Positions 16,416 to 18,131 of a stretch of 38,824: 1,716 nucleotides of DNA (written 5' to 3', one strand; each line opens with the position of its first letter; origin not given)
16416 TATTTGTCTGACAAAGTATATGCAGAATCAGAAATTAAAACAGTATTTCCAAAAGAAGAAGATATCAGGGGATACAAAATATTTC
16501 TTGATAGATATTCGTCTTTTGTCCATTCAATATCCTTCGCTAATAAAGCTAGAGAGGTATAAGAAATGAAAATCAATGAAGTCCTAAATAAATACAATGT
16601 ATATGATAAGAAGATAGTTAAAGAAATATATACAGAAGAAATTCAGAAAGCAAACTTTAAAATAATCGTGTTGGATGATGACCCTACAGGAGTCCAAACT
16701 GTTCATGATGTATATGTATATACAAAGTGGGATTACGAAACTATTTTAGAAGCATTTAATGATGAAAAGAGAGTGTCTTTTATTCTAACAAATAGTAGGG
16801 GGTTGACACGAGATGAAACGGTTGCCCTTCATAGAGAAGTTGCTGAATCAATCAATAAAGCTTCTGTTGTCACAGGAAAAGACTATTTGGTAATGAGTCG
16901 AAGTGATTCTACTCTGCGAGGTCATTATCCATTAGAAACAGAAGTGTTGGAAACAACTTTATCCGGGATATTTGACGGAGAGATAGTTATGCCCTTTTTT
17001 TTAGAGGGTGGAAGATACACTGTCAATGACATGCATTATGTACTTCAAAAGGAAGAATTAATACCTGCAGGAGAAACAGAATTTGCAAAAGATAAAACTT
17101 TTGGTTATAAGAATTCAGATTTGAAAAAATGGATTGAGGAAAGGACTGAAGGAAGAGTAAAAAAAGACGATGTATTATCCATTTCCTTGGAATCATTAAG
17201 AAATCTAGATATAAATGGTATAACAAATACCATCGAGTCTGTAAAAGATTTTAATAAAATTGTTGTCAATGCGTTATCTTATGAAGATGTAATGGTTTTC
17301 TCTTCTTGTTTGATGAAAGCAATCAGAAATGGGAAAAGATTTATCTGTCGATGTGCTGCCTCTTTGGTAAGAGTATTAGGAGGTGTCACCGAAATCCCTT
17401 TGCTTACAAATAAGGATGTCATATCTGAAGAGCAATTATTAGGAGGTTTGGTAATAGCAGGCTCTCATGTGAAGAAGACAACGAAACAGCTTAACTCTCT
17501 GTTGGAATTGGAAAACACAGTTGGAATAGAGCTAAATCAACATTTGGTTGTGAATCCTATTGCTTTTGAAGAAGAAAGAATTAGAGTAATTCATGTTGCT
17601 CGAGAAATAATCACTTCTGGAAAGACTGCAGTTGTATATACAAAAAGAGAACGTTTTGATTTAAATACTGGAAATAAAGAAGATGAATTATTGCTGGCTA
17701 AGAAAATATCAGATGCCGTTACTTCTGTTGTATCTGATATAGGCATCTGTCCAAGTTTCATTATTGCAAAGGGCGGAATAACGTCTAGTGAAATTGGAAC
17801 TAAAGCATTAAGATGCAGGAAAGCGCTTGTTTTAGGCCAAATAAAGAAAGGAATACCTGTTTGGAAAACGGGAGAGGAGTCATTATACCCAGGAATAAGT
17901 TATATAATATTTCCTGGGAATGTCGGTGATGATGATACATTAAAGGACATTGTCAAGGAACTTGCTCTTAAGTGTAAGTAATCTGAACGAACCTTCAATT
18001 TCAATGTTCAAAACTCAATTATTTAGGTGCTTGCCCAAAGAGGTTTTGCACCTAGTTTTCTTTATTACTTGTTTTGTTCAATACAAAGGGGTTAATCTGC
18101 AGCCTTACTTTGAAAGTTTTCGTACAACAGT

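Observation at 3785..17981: Acid-sugar catabolic locus mixing modules of known DUF1537 and transketolase pathways, without their usual C-C-breaking enzymes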

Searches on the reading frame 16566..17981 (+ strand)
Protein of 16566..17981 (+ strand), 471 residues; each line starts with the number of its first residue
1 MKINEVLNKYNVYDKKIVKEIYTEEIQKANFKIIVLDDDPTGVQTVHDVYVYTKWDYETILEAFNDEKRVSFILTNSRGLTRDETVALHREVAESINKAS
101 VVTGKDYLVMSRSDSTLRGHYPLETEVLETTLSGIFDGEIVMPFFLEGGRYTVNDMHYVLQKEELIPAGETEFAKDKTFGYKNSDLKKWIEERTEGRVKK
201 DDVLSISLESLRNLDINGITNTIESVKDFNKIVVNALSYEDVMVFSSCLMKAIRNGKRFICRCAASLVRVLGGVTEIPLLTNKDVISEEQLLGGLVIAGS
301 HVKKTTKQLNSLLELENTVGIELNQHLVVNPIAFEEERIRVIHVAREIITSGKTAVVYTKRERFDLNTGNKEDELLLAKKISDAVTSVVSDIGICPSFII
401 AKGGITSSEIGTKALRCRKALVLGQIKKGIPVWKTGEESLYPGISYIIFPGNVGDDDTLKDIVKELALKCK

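Call 4: search_protein_families(library=pfam, proteins=[window:16566-17981:+])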
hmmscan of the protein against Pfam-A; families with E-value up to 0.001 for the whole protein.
window:16566-17981:+ (471 aa): 2 families
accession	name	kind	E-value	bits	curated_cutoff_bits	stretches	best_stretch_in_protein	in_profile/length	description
PF07005.16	SBD_N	-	3.3e-48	164.9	25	1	33-270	1-229/230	Sugar-binding N-terminal domain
PF17042.10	NBD_C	-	6.4e-30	105.3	28.3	1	295-459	1-168/168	Nucleotide-binding C-terminal domain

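Call 5: search_protein_families(library=ncbifam, proteins=[window:16566-17981:+], max_evalue=0.01)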
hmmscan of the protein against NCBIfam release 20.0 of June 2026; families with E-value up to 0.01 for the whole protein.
window:16566-17981:+ (471 aa): 1 family
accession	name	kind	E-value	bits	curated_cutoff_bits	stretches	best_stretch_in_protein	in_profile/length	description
NF047819.1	ThrnKinDtnkGamma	equivalog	1.5e-11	43.8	450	1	32-363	2-307/422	D-threonate kinase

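Call 9: find_homologous_proteins(query=window:16566-17981:+, max_evalue=1e-20)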
Query window:16566-17981:+ (471 aa): 8000 proteins with E <= 1e-20 among 8000 candidates; the best 120 are listed.
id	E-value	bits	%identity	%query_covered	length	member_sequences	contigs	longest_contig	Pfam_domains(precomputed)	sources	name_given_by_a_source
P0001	0.0e+0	1031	100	100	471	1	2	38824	PF17042.11,PF07005.17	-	-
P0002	4.2e-214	729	70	99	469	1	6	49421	PF17042.11,PF07005.17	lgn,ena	-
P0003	2.7e-176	605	60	99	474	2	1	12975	PF17042.11,PF07005.17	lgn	-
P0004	6.1e-175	600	58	99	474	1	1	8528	PF17042.11,PF07005.17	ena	-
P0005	2.8e-173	595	57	99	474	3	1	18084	PF17042.11,PF07005.17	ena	-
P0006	3.0e-169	582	58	100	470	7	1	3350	PF17042.11,PF07005.17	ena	-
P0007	3.1e-167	575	59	96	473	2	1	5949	PF17042.11,PF07005.17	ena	-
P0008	3.6e-167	575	58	96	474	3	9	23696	PF17042.11,PF07005.17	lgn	-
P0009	1.1e-166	573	58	99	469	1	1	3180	PF17042.11,PF07005.17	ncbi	ncbi:MAG: four-carbon acid sugar kinase family protein [Candidatus Ornithospirochaeta sp.]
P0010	5.7e-166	571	58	97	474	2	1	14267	PF17042.11,PF07005.17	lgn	-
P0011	5.9e-166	571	57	98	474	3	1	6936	PF17042.11,PF07005.17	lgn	-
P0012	5.6e-164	564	56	98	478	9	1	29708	PF17042.11,PF07005.17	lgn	-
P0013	1.7e-163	563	55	99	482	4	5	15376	PF17042.11,PF07005.17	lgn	-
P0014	2.6e-163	562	55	99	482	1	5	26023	PF17042.11,PF07005.17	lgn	-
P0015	4.5e-163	561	57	99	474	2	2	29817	PF17042.11,PF07005.17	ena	-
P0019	2.1e-162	559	55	98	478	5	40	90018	PF17042.11,PF07005.17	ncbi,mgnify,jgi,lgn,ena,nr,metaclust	ncbi:MAG TPA: hydroxyacid dehydrogenase [Clostridiales bacterium]|mgnify:CR=1 FL=1|jgi:uncharacteriz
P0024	7.3e-161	554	56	98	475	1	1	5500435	PF17042.11,PF07005.17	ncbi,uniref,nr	ncbi:hydroxyacid dehydrogenase [Anaerocolumna sedimenticola]|uniref:Hydroxyacid dehydrogenase n=1 Ta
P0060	2.4e-157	542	54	99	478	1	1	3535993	PF17042.11,PF07005.17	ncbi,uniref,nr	ncbi:four-carbon acid sugar kinase family protein [Bacillus massiliigorillae]|uniref:four-carbon aci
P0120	6.9e-154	531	52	98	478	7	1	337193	PF17042.11,PF07005.17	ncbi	ncbi:four-carbon acid sugar kinase family protein [Clostridioides difficile]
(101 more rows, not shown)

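Call 10: find_encoding_contigs(protein=P0002, flank=10000, max_places=2)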
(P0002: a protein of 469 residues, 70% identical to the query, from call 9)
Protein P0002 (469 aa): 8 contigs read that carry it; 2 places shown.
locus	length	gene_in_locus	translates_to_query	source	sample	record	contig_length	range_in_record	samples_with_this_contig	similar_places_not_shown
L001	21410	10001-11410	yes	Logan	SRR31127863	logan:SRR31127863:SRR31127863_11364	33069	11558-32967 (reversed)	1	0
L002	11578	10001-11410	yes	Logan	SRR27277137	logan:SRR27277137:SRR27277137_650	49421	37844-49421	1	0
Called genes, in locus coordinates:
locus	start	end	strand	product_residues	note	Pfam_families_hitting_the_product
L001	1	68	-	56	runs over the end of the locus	?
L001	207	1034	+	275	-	PF05853:BKACE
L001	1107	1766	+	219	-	PF00392:GntR, PF07729:FCD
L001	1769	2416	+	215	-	PF00392:GntR, PF13412:HTH_24 (faint), PF07729:FCD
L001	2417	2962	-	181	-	-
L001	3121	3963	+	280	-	PF13292:DXP_synthase_N, PF00456:Transketolase_N, PF00676:E1_dh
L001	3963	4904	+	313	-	PF02779:Transket_pyr, PF02780:Transketolase_C, PF22613:Transketolase_C_1 (weak), PF17147:PFOR_II (weak)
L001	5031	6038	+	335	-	PF03401:TctC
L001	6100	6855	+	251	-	PF07331:TctB (weak)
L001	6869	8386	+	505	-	PF01970:TctA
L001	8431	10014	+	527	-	PF00370:FGGY_N, PF02782:FGGY_C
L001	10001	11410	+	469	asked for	PF07005:SBD_N, PF17042:NBD_C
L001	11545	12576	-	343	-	PF01073:3Beta_HSD, PF01370:Epimerase, PF02719:Polysacc_synt_2, PF04321:RmlD_sub_bind, PF07993:NAD_binding_4 (weak), PF08659:KR (faint), PF16363:GDP_Man_Dehyd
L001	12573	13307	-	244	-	PF00483:NTP_transferase, PF01128:IspD (faint), PF12804:NTP_transf_3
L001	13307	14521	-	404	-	PF10509:GalKase_gal_bdg (weak), PF00288:GHMP_kinases_N, PF08544:GHMP_kinases_C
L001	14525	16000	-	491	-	PF01381:HTH_3, PF03721:UDPG_MGDP_dh_N, PF00984:UDPG_MGDP_dh, PF03720:UDPG_MGDP_dh_C (weak)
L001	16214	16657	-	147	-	-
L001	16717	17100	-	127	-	PF00903:Glyoxalase, PF13468:Glyoxalase_3 (weak), PF13669:Glyoxalase_4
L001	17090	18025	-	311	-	PF00294:PfkB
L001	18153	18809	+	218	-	PF02585:PIG-L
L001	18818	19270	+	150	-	PF05099:TerB (weak)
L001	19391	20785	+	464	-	PF00682:HMGL-like, PF08502:LeuA_dimer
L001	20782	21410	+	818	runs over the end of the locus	PF01261:AP_endonuc_2, PF00501:AMP-binding, PF13193:AMP-binding_C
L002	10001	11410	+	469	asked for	PF07005:SBD_N, PF17042:NBD_C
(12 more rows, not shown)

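Call 11: find_encoding_contigs(protein=P0060, flank=10000, max_places=1)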
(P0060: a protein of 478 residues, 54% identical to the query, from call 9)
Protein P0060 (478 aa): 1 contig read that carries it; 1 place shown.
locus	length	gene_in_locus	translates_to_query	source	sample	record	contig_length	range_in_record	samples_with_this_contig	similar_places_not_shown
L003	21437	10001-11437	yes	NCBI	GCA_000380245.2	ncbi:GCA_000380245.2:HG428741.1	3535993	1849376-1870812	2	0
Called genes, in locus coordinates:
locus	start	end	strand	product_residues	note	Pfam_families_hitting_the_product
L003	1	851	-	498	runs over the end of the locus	PF00171:Aldedh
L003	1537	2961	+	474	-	PF02133:Transp_cyt_pur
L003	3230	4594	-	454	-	PF01425:Amidase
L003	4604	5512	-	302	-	PF00903:Glyoxalase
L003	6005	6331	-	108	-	-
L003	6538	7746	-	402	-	PF13857:Ank_5 (faint), PF00023:Ank (faint), PF13606:Ank_3 (faint), PF12796:Ank_2, PF13637:Ank_4 (weak)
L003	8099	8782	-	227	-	PF00392:GntR, PF13545:HTH_Crp_2 (weak), PF13412:HTH_24 (weak), PF07729:FCD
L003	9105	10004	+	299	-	PF02826:2-Hacid_dh_C (weak), PF03446:NAD_binding_2, PF03807:F420_oxidored, PF14833:NAD_binding_11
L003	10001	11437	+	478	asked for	PF07005:SBD_N, PF17042:NBD_C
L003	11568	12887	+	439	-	PF02447:GntP_permease, PF03600:CitMHS, PF06808:DctM (faint), PF03553:Na_H_antiporter (weak)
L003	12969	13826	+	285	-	PF01116:F_bP_aldolase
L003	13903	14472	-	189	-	PF05067:Mn_catalase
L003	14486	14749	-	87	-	PF12652:CotJB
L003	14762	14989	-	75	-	PF11007:CotJA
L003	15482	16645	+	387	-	PF00465:Fe-ADH, PF13685:Fe-ADH_2, PF25137:ADH_Fe_C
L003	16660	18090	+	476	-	PF00324:AA_permease, PF13520:AA_permease_2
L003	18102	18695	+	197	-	PF11354:DUF3156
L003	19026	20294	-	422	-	PF07690:MFS_1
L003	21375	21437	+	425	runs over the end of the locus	PF02133:Transp_cyt_pur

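Call 12: find_encoding_contigs(protein=P0120, flank=10000, max_places=1)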
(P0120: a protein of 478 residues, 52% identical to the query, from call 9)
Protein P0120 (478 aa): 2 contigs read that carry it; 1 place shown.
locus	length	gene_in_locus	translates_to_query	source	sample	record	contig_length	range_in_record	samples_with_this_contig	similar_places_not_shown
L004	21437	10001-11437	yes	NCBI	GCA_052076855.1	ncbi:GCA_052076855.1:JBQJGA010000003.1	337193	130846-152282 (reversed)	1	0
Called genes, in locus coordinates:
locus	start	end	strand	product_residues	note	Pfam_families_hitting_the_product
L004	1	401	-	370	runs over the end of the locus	PF01168:Ala_racemase_N, PF14031:D-ser_dehydrat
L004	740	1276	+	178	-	PF01872:RibD_C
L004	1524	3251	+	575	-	PF00664:ABC_membrane, PF00005:ABC_tran, PF02463:SMC_N (weak)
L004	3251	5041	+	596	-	PF00664:ABC_membrane, PF13476:AAA_23 (faint), PF00005:ABC_tran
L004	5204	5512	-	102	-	-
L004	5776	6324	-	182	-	-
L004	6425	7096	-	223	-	PF00392:GntR, PF07729:FCD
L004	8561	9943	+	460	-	PF02447:GntP_permease, PF03600:CitMHS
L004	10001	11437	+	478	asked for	PF07005:SBD_N, PF17042:NBD_C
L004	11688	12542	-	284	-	PF06541:ABC_trans_CmpB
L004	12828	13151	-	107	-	PF07561:DUF1540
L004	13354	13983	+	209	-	-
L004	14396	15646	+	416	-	PF01385:OrfB_IS605, PF07282:Cas12f1-like_TNB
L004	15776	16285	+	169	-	PF02075:RuvC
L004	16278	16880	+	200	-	PF01330:RuvA_N, PF00633:HHH (faint), PF14520:HHH_5, PF07499:RuvA_C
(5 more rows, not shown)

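Call 15: find_encoding_contigs(protein=P0024, flank=10000, max_places=1)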
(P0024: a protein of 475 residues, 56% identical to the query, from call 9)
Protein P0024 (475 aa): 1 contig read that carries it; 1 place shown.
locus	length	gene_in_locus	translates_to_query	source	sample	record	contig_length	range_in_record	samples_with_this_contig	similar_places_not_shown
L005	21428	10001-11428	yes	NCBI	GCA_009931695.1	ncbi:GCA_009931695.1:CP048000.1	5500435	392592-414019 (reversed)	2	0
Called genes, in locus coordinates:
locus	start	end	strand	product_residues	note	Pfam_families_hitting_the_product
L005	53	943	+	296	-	PF00528:BPD_transp_1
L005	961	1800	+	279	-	PF00528:BPD_transp_1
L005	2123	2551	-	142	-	PF03479:PCC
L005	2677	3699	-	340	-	PF00356:LacI, PF00532:Peripla_BP_1, PF13407:Peripla_BP_4 (weak), PF13377:Peripla_BP_3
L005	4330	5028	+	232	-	PF03737:RraA-like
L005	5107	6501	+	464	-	PF01547:SBP_bac_1, PF13416:SBP_bac_8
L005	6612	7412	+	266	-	PF01261:AP_endonuc_2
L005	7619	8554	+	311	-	PF05853:BKACE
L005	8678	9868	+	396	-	PF00108:Thiolase_N, PF02803:Thiolase_C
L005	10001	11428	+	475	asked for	PF07005:SBD_N, PF17042:NBD_C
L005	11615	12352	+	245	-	PF00106:adh_short, PF08659:KR, PF13561:adh_short_C2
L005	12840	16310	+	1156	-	PF21445:ADDB_N, PF13361:UvrD_C, PF12705:PDDEXK_1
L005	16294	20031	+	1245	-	PF00580:UvrD-helicase, PF13245:AAA_19, PF13361:UvrD_C, PF13538:UvrD_C_2 (faint), PF12705:PDDEXK_1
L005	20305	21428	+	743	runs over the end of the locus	PF00015:MCPsignal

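Call 16: find_encoding_contigs(protein=P0019, flank=10000, max_places=1)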
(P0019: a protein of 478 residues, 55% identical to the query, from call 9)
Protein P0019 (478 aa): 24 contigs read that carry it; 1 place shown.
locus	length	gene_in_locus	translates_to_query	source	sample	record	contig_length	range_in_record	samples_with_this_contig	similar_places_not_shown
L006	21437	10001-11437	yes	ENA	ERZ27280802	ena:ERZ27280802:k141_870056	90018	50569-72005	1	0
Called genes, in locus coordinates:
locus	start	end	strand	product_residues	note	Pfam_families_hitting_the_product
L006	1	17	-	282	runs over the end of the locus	PF01116:F_bP_aldolase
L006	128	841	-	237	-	PF00005:ABC_tran, PF13304:AAA_21 (faint)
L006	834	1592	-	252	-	PF13476:AAA_23 (faint), PF00005:ABC_tran, PF13304:AAA_21 (faint), PF12399:BCA_ABC_TP_C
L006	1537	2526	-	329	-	PF02653:BPD_transp_2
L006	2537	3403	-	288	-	PF02653:BPD_transp_2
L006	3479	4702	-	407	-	PF13433:Peripla_BP_5, PF13458:Peripla_BP_6, PF01094:ANF_receptor, PF13433:Peripla_BP_5 (weak)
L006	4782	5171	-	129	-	PF03479:PCC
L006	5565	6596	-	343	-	PF00356:LacI, PF00532:Peripla_BP_1, PF13407:Peripla_BP_4, PF13377:Peripla_BP_3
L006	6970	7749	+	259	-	PF01261:AP_endonuc_2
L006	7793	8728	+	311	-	PF05853:BKACE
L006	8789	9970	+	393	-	PF00108:Thiolase_N, PF00109:ketoacyl-synt (weak), PF02803:Thiolase_C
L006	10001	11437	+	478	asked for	PF07005:SBD_N, PF17042:NBD_C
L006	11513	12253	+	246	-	PF00106:adh_short, PF08659:KR, PF13561:adh_short_C2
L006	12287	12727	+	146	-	PF02502:LacAB_rpiB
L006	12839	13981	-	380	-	PF13784:Fic_N, PF02661:Fic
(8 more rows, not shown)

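Call 17: find_encoding_contigs(protein=P0012, flank=10000, max_places=1)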
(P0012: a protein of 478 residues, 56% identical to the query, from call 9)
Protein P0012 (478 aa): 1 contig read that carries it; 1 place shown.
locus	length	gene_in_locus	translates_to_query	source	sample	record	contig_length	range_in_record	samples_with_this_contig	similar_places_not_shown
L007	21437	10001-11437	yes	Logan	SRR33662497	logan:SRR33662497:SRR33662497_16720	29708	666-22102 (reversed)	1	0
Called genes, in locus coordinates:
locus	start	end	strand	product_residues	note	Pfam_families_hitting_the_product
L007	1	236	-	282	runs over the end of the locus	PF01116:F_bP_aldolase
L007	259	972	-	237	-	PF00005:ABC_tran, PF13304:AAA_21 (faint)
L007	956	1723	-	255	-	PF13476:AAA_23 (weak), PF00005:ABC_tran, PF13304:AAA_21 (faint), PF12399:BCA_ABC_TP_C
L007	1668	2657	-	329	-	PF02653:BPD_transp_2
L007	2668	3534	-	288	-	PF02653:BPD_transp_2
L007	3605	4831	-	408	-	PF13433:Peripla_BP_5, PF13458:Peripla_BP_6, PF01094:ANF_receptor, PF13433:Peripla_BP_5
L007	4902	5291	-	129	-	PF03479:PCC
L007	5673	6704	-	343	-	PF00356:LacI, PF00532:Peripla_BP_1, PF13407:Peripla_BP_4, PF13377:Peripla_BP_3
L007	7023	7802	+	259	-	PF01261:AP_endonuc_2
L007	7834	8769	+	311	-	PF05853:BKACE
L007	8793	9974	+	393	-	PF00108:Thiolase_N, PF00109:ketoacyl-synt (weak), PF02803:Thiolase_C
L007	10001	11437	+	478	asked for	PF07005:SBD_N, PF17042:NBD_C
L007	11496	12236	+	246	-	PF00106:adh_short, PF08659:KR, PF13561:adh_short_C2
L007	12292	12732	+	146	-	PF02502:LacAB_rpiB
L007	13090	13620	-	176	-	PF05067:Mn_catalase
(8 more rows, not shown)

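Call 36: search_solved_structures(query=window:16566-17981:+, max_evalue=0.001)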
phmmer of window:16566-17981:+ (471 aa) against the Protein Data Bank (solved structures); distinct sequences matched with E-value up to 0.001: 0.

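Call 64: search_protein_families(library=ncbifam, proteins=[L005:10001-11428:+, L003:10001-11437:+, L005:7619-8554:+], max_evalue=0.00001)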
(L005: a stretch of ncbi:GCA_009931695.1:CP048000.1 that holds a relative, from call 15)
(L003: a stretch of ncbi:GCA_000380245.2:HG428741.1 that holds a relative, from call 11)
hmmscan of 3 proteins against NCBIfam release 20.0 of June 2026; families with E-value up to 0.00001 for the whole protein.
L005:10001-11428:+ (475 aa): 1 family
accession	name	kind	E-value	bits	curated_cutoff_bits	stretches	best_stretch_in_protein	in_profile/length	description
NF047819.1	ThrnKinDtnkGamma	equivalog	1.4e-17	63.8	450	1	72-471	41-413/422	D-threonate kinase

L003:10001-11437:+ (478 aa): 1 family
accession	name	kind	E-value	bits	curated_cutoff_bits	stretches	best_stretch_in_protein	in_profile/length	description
NF047819.1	ThrnKinDtnkGamma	equivalog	1.4e-12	47.2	450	1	72-373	40-308/422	D-threonate kinase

L005:7619-8554:+ (311 aa): 4 families
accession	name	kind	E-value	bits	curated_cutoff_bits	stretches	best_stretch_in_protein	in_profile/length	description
NF053538.1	DixhxACActTsKce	equivalog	8.8e-116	386.3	430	1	4-311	3-310/310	3,5-dioxohexanoate:acetyl-CoA acetone transferase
NF052387.1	Lys_ferment_KCE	equivalog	1e-70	238.2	382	2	7-119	1-112/267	3-keto-5-aminohexanoate cleavage enzyme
NF053568.1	3OXCoAcCUPNH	equivalog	3.9e-53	180.5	350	2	144-304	115-273/274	3-oxoadipate:acetyl-CoA acetyltransferase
NF052389.1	Lys_KAL_CLE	exception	6.9e-43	147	725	2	7-128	170-290/440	bifunctional 3-aminobutyryl-CoA ammonia lyase/3-keto-5-aminohexanoate cleavage enzyme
